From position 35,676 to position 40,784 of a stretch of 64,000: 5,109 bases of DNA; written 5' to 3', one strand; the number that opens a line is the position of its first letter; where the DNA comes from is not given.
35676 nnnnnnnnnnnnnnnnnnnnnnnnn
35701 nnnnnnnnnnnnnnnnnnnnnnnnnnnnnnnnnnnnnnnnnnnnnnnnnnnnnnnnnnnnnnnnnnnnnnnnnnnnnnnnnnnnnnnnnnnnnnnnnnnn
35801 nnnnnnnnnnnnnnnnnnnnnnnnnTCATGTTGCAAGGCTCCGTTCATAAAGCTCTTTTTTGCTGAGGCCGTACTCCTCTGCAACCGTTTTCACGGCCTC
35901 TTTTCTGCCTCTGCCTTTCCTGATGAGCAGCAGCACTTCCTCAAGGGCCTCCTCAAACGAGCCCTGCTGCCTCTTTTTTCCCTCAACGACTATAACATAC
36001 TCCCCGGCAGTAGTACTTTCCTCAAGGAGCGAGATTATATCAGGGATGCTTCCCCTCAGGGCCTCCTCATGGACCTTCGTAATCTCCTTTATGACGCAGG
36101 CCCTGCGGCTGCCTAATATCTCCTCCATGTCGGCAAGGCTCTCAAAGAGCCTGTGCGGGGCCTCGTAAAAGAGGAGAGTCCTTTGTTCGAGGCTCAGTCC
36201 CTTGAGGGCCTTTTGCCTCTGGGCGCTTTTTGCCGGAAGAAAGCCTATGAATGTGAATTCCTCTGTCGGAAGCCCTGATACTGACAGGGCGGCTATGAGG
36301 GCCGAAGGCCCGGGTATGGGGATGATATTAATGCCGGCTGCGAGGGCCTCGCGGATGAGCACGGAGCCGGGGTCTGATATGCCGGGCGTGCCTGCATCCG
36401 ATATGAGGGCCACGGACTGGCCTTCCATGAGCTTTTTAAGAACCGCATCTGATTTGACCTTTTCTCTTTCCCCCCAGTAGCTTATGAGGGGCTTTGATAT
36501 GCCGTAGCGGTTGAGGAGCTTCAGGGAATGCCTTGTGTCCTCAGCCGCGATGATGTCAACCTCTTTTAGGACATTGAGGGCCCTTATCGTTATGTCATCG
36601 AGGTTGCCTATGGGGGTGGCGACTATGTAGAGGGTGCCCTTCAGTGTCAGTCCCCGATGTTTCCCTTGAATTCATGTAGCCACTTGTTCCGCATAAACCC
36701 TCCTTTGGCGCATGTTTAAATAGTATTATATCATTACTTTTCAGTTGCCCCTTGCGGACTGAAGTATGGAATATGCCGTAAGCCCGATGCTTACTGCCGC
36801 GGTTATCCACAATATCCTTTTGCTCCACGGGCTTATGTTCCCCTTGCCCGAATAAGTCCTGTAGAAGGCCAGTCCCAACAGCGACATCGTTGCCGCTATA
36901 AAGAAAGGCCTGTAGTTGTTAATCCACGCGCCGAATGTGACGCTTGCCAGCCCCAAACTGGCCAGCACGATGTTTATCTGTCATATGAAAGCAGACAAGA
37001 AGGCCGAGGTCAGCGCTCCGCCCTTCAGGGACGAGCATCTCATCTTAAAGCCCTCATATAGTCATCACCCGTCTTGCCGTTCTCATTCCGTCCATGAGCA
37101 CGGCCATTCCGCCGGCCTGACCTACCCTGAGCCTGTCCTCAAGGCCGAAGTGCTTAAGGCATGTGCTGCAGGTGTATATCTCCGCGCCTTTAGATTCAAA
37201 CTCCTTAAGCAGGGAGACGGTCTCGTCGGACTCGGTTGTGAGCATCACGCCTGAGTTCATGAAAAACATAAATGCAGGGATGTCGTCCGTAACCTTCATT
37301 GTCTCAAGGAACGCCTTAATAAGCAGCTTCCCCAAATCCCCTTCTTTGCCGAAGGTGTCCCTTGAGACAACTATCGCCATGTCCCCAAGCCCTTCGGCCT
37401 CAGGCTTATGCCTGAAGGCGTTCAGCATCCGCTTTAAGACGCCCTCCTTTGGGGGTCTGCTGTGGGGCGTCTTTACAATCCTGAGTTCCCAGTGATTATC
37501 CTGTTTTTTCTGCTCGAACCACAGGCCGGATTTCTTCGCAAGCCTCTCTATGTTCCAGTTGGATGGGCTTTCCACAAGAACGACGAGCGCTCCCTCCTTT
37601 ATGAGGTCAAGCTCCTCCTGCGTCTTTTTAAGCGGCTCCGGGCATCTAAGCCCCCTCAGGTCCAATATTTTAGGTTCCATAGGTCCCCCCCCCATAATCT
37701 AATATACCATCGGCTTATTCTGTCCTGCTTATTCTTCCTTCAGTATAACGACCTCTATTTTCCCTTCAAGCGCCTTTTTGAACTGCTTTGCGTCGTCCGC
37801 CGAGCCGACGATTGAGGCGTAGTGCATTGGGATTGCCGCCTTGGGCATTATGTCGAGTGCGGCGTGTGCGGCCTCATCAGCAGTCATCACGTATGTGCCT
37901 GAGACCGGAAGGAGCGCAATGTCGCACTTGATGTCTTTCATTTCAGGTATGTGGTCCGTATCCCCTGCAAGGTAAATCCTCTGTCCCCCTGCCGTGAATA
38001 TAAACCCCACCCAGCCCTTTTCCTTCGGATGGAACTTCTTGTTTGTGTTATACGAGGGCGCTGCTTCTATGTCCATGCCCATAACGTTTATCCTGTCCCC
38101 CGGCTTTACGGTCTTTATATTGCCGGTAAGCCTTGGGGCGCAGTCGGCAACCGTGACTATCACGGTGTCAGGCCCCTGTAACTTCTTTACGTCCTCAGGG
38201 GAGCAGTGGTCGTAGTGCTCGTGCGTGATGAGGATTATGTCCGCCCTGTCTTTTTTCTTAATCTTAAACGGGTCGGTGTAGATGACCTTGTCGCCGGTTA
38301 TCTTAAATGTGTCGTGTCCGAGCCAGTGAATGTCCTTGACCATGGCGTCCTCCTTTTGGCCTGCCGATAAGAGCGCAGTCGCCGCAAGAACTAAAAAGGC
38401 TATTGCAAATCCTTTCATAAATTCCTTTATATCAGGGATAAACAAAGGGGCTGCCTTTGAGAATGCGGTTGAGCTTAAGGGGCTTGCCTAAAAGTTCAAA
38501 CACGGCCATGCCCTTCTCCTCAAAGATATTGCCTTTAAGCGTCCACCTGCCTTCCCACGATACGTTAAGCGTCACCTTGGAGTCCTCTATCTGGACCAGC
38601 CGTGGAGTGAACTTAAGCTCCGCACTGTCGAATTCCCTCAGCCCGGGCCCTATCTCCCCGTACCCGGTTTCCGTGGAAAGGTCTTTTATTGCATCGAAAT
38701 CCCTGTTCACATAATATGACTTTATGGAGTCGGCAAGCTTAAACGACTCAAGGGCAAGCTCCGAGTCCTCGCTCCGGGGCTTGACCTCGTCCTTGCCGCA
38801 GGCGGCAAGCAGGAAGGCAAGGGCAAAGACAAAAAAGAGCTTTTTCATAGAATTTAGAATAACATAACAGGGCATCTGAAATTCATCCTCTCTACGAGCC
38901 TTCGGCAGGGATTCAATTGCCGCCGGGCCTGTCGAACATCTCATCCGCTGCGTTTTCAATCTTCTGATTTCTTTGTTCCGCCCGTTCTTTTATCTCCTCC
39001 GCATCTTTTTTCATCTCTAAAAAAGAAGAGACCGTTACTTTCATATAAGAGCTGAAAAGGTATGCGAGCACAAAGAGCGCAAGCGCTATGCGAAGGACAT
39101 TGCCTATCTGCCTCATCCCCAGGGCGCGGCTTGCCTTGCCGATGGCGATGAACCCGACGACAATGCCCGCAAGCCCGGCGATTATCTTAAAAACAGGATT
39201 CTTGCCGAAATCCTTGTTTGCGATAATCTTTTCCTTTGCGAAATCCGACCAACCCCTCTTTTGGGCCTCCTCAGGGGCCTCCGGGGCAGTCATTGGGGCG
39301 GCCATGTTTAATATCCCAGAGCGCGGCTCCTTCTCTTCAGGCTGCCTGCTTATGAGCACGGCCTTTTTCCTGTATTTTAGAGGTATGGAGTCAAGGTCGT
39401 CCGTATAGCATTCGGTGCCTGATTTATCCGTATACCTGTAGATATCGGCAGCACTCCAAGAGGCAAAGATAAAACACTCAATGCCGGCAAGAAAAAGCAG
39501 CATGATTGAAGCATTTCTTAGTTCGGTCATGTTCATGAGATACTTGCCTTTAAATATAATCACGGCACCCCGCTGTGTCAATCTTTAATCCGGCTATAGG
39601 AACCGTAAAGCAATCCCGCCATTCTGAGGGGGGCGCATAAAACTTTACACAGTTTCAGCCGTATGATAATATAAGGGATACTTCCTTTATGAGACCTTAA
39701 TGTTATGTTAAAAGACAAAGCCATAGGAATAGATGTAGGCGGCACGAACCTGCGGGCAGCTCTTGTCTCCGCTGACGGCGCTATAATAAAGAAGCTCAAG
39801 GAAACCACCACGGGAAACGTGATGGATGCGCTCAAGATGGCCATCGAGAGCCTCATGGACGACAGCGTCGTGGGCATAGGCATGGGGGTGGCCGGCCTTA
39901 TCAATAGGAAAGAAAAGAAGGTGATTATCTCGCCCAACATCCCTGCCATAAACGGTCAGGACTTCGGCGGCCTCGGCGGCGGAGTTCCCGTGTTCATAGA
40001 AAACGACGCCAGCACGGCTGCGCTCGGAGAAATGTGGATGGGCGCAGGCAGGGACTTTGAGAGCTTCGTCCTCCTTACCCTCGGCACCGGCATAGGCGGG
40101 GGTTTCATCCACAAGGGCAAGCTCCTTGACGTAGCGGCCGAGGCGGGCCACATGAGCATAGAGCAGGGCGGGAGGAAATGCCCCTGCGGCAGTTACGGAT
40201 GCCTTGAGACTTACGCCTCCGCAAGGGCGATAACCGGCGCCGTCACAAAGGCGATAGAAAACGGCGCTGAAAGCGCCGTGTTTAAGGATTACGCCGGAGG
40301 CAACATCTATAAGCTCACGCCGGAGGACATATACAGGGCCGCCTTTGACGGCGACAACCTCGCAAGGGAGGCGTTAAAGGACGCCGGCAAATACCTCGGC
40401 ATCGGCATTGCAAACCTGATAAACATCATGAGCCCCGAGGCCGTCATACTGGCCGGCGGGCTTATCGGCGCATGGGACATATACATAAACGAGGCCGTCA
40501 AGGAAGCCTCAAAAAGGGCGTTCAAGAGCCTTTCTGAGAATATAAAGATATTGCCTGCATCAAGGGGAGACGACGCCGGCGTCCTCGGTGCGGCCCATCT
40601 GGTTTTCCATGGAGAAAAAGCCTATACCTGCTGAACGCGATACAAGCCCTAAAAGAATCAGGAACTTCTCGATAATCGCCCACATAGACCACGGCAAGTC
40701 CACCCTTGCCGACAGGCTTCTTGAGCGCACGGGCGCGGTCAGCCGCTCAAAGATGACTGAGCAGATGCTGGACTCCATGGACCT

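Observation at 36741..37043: MerT-like membrane protein with an in-frame TGA at the Cys-Cys position: candidate selenoprotein next to yedF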

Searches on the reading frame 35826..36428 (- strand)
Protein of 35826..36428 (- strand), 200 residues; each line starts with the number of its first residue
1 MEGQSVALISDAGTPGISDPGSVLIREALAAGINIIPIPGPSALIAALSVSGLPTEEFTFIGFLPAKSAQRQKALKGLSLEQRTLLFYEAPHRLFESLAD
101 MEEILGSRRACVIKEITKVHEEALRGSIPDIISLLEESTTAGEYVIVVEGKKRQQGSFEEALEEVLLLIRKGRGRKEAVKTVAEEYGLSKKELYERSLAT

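Call 6: search_protein_families(library=pfam, proteins=[window:35826-36428:-], max_evalue=1)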
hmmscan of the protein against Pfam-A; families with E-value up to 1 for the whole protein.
window:35826-36428:- (200 aa): 5 families
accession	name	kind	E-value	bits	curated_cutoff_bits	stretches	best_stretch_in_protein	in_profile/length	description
PF00590.25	TP_methylase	-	4.7e-17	63.1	27.8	1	2-131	77-211/212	Tetrapyrrole (Corrin/Porphyrin) Methylases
PF23016.2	RsmI_C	-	5.9e-07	29.6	27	1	160-199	5-44/46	RsmI C-terminal HTH domain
PF04256.18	DUF434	-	0.0074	16.4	27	1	158-192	2-36/56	Protein of unknown function (DUF434)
PF09656.15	PGPGW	-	0.11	12.5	23.3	1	29-50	12-33/53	Putative transmembrane protein (PGPGW)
PF21031.3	WDR54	-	0.3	10.6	26.6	1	36-86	8-60/334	WDR54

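Call 7: search_protein_families(library=ncbifam, proteins=[window:35826-36428:-], max_evalue=1)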
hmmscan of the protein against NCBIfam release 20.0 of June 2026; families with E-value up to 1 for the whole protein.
window:35826-36428:- (200 aa): 2 families
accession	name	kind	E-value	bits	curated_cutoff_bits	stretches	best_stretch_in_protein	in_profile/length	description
TIGR00096.1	TIGR00096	equivalog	1.6e-56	191.8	167.9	1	5-198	76-272/275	16S rRNA (cytidine(1402)-2'-O)-methyltransferase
NF011570.0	PRK14994.1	equivalog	1.3e-49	169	502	1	2-198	83-282/287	16S rRNA (cytidine(1402)-2'-O)-methyltransferase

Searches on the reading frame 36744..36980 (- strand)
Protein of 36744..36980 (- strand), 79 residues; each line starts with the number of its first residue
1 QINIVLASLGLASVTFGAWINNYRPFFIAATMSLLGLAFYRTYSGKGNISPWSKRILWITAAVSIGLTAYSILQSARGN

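Call 35: find_related_loci(query=A2, collection=genome_contigs, flank=10000)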
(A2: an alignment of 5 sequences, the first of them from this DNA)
Query A2 (79 aa) in genome_contigs; peptide patterns used: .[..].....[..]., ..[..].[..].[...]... (x = any residue, [..] = any of these).
30 stretches matched a pattern; 2 encode a relative of the query (tblastn E <= 1e-3); 2 distinct loci.
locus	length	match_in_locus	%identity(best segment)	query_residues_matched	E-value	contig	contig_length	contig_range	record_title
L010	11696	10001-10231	79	1-77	7e-39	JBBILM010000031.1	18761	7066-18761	MAG: Nitrospirota bacterium isolate EPF170215_bin_209 NODE_2440_length_18761_cov_12.870737, whole genome shotgun sequenc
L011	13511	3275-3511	63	1-79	6e-29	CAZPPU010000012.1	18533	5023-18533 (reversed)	MAG TPA_asm: uncultured Nitrospirota bacterium isolate binchicken_co232_45 genome assembly, contig: NODE_5850_length_185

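Call 38: search_protein_representatives(protein=window:36744-36980:-)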
Query: 79 residues. Proteins with E-value up to 0.001 (for the whole library): 18; up to 1e-10: 2; up to 1e-30: 0. The best 18 are listed.
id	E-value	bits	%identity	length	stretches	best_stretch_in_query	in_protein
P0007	2.6e-13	66.2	48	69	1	9-74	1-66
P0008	2.2e-11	60.1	55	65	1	15-74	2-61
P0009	5.0e-10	55.8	44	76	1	2-73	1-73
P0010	1.9e-09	53.9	47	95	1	1-73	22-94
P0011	2.0e-09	53.9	49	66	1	9-73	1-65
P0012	3.1e-08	50.1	43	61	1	18-73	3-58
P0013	5.3e-08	49.4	46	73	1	4-73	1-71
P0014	2.4e-06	44.1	46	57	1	22-73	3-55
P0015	3.0e-06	43.8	47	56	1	22-74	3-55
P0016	1.6e-05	41.5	43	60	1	18-75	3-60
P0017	3.8e-05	40.3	41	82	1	5-74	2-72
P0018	4.5e-05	40.0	48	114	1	4-74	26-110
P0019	5.2e-05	39.9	40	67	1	15-74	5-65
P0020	3.8e-04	37.1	43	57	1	22-75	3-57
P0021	3.9e-04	37.1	41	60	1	18-73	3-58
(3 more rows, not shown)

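Call 40: find_encoding_contigs(protein=P0010, flank=5000, max_places=3)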
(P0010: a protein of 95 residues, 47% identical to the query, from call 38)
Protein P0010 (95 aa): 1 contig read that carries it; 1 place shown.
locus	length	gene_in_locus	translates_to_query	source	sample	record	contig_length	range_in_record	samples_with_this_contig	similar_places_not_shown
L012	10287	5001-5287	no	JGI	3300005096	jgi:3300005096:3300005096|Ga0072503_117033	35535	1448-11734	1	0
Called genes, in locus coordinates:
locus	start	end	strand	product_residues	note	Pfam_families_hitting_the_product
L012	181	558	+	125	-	PF12840:HTH_20, PF01022:HTH_5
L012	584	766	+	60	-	-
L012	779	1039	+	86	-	-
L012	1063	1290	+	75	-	PF02635:DsrE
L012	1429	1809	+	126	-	PF02635:DsrE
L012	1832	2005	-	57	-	-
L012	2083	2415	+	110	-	PF02635:DsrE (weak)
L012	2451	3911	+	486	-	PF00890:FAD_binding_2 (faint), PF01134:GIDA (faint), PF07992:Pyr_redox_2, PF12831:FAD_oxidored (weak), PF13450:NAD_binding_8 (weak), PF13738:Pyr_redox_3 (weak), PF00070:Pyr_redox, PF02852:Pyr_redox_dim, +5 more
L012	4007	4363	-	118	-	-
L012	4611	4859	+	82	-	PF09851:SHOCT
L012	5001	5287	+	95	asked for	PF02411:MerT (weak)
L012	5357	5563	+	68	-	-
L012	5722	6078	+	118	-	PF09851:SHOCT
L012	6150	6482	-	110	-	-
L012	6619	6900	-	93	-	-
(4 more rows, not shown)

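Call 41: find_encoding_contigs(protein=P0009, flank=5000, max_places=3)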
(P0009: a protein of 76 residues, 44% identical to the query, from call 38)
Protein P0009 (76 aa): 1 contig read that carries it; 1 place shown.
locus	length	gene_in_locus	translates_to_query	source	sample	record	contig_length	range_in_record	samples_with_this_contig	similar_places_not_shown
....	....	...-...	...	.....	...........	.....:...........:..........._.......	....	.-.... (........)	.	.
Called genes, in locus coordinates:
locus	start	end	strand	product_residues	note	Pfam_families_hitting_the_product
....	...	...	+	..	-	-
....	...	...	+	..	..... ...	-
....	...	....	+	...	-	?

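Call 52: find_related_loci(query=A2, collection=metagenome_contigs, flank=3000)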
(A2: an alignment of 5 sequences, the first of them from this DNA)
Query A2 (79 aa) in metagenome_contigs; peptide patterns used: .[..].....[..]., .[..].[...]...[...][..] (x = any residue, [..] = any of these).
85 stretches matched a pattern, but none encodes a relative of the query by tblastn (E <= 1e-3).

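Call 54: find_encoding_contigs(protein=P0007, flank=4000, max_places=2)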
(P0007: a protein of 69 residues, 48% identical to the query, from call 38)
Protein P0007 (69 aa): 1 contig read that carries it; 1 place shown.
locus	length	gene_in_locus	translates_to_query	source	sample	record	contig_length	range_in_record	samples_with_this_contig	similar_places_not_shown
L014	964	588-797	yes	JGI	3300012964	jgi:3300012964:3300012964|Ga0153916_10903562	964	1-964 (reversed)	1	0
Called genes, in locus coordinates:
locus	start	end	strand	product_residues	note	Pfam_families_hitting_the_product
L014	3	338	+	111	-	?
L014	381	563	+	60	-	-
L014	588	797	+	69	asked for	-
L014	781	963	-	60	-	?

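Call 55: find_encoding_contigs(protein=P0013, flank=4000, max_places=2)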
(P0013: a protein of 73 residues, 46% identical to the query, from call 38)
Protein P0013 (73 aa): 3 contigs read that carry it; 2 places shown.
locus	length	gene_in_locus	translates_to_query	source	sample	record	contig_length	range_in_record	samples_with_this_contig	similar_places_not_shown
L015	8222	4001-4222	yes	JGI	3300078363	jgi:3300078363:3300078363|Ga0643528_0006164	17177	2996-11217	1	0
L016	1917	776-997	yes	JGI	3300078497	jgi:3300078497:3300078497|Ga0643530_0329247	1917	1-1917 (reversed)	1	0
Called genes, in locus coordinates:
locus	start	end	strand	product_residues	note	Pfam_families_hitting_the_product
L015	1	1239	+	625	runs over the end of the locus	PF00580:UvrD-helicase, PF01443:Viral_helicase1 (faint), PF13086:AAA_11 (faint), PF13245:AAA_19, PF13604:AAA_30 (faint), PF13361:UvrD_C, PF13538:UvrD_C_2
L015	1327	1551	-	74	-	PF07308:DUF1456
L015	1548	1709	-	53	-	-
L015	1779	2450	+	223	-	PF01564:Spermine_synth (weak)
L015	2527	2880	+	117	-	PF12840:HTH_20 (weak), PF01022:HTH_5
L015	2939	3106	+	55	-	-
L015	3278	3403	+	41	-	-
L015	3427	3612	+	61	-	-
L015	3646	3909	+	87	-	-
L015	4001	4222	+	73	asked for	-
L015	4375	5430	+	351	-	PF18978:DUF5714, PF10050:DUF2284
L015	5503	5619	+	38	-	PF10050:DUF2284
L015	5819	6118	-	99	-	PF03551:PadR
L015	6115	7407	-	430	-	PF02417:Chromate_transp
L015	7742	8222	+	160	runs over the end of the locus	PF09335:VTT_dom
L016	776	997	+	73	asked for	-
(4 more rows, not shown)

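Call 56: find_encoding_contigs(protein=P0017, flank=4000, max_places=2)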
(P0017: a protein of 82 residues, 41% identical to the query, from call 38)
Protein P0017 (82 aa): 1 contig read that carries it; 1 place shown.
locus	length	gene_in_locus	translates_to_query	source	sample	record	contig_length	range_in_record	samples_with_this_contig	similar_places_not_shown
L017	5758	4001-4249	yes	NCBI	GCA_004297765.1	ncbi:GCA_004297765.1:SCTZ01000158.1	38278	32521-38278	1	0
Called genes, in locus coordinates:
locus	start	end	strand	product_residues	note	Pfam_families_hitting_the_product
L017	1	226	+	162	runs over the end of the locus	PF03243:MerB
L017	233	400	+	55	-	PF03243:MerB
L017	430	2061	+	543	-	PF00403:HMA (weak), PF07992:Pyr_redox_2, PF12831:FAD_oxidored (weak), PF13738:Pyr_redox_3 (weak), PF00070:Pyr_redox, PF02852:Pyr_redox_dim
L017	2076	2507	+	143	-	PF02411:MerT (weak)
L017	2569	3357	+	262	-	PF01790:LGT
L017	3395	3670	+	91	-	-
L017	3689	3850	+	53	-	PF00403:HMA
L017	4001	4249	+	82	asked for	-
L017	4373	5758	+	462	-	PF12229:PG_binding_4, PF04294:VanW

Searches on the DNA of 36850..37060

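Call 48: search_rna_families(source=window, start=36850, end=37060, threshold=evalue, max_evalue=10, show_alignments=3)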
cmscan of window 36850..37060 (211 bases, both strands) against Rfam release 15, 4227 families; matches with E-value up to 10: 0.
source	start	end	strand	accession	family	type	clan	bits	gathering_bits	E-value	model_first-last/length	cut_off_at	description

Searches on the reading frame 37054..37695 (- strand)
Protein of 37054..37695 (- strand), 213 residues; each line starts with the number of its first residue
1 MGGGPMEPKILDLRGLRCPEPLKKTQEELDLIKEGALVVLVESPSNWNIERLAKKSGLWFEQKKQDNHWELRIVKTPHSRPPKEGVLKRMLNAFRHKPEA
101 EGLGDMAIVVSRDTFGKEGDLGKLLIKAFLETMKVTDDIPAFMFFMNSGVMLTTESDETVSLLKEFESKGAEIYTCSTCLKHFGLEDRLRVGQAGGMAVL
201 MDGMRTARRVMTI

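Call 6: search_protein_families(library=pfam, proteins=[window:37054-37695:-], max_evalue=1)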
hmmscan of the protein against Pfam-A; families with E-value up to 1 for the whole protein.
window:37054-37695:- (213 aa): 3 families
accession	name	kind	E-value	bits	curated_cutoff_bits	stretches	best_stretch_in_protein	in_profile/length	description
PF01206.22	TusA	-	3.9e-12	46.3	28.6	1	9-75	1-70/70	Sulfurtransferase TusA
PF02635.20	DsrE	-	7.5e-06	26.5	22.7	1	107-212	4-115/116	DsrE/DsrF-like family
PF10006.14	DUF2249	-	0.092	13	29.5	1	11-41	2-32/70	Uncharacterized conserved protein (DUF2249)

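Call 7: search_protein_families(library=ncbifam, proteins=[window:37054-37695:-], max_evalue=1)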
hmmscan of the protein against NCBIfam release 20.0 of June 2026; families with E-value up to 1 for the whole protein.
window:37054-37695:- (213 aa): 5 families
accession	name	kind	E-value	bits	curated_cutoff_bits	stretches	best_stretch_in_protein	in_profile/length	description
TIGR03527.1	selenium_YedF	equivalog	3.2e-44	151.1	110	1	11-213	1-194/194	sulfurtransferase-like selenium metabolism protein YedF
NF001423.0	PRK00299.1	equivalog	2.4e-05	24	78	1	9-44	10-46/82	sulfurtransferase TusA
NF040732.3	DsrE_rel_SaoD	equivalog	0.0014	18.7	169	1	123-192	18-86/110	DsrE-related protein SaoD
NF008242.0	PRK11018.1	equivalog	0.073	12.7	79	1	10-44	10-45/78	sulfurtransferase-like selenium metabolism protein YedF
NF051854.1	TransRegAosR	equivalog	0.1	12.5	260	1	64-101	46-83/191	oxidative stress transcriptional regulator AosR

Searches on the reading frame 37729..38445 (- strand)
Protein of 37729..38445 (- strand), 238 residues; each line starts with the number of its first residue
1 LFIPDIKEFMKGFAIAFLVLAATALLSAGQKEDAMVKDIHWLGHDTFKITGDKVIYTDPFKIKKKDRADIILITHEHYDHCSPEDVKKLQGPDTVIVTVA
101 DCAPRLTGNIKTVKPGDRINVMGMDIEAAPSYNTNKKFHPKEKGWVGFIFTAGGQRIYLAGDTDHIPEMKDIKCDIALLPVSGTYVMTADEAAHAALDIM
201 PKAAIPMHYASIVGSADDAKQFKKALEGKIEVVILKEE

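Call 6: search_protein_families(library=pfam, proteins=[window:37729-38445:-], max_evalue=1)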
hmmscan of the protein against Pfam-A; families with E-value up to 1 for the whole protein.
window:37729-38445:- (238 aa): 3 families
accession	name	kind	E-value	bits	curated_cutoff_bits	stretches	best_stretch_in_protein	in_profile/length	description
PF13483.12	Lactamase_B_3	-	1e-28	100.7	24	1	39-208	2-160/160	Beta-lactamase superfamily domain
PF12706.13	Lactamase_B_2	-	5.4e-20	72.3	27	1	58-209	20-200/200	Beta-lactamase superfamily domain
PF00753.33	Lactamase_B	-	0.0015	18.9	22.7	1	69-81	45-57/196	Metallo-beta-lactamase superfamily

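Call 7: search_protein_families(library=ncbifam, proteins=[window:37729-38445:-], max_evalue=1)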
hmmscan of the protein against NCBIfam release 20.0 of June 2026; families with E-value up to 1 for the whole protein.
window:37729-38445:- (238 aa): 8 families
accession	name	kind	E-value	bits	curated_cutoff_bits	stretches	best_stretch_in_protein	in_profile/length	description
NF001911.0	PRK00685.1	equivalog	1.5e-27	96.6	144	1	39-236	3-221/228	metal-dependent hydrolase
NF008688.0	PRK11709.1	equivalog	0.00032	19.7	306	1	55-209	100-283/355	L-ascorbate 6-phosphate lactonase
TIGR03413.1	GSH_gloB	equivalog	0.0022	17.4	200.8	1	67-127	43-100/248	hydroxyacylglutathione hydrolase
NF007597.0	PRK10241.1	equivalog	0.011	15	421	1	67-132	45-110/251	hydroxyacylglutathione hydrolase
NF003287.0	PRK04286.1-1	equivalog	0.043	13.1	286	1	64-89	62-87/308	hypothetical protein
NF002553.0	PRK02113.1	equivalog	0.089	12.2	386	1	66-82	65-81/252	MBL fold metallo-hydrolase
TIGR02651.1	RNase_Z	equivalog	0.2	10.7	292.95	0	68-81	52-65/302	ribonuclease Z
NF000801.0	PRK00055.1-3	equivalog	0.39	9.7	252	0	67-81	53-67/307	ribonuclease Z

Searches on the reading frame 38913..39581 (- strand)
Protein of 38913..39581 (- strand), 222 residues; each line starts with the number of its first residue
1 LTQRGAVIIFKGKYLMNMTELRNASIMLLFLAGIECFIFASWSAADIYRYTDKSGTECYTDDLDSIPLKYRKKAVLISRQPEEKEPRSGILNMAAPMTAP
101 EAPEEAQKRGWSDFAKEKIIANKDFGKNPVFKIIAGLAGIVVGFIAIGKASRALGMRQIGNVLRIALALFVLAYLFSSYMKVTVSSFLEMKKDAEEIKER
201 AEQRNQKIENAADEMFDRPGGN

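Call 71: search_protein_families(library=pfam, proteins=[window:38913-39581:-], max_evalue=0.001)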
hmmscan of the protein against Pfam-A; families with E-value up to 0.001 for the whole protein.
window:38913-39581:- (222 aa): 1 family
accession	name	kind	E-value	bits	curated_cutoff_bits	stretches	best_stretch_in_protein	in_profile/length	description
PF13511.11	DUF4124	-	2.3e-05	25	22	1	36-86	3-49/56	Domain of unknown function (DUF4124)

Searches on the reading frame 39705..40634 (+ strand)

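Call 71: search_protein_families(library=pfam, proteins=[window:39705-40634:+], max_evalue=0.001)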
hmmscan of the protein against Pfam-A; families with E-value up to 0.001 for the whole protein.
window:39705-40634:+ (309 aa): 3 families
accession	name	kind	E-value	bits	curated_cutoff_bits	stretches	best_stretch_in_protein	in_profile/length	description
PF00480.26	ROK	-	2.7e-60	204.8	22.9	1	7-300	2-291/294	ROK family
PF02685.22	Glucokinase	-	8.3e-05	22.2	22.1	0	10-152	4-161/314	Glucokinase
PF01869.26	BcrAD_BadFG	-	9.3e-05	22.5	31.5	0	7-39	1-33/271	BadF/BadG/BcrA/BcrD ATPase family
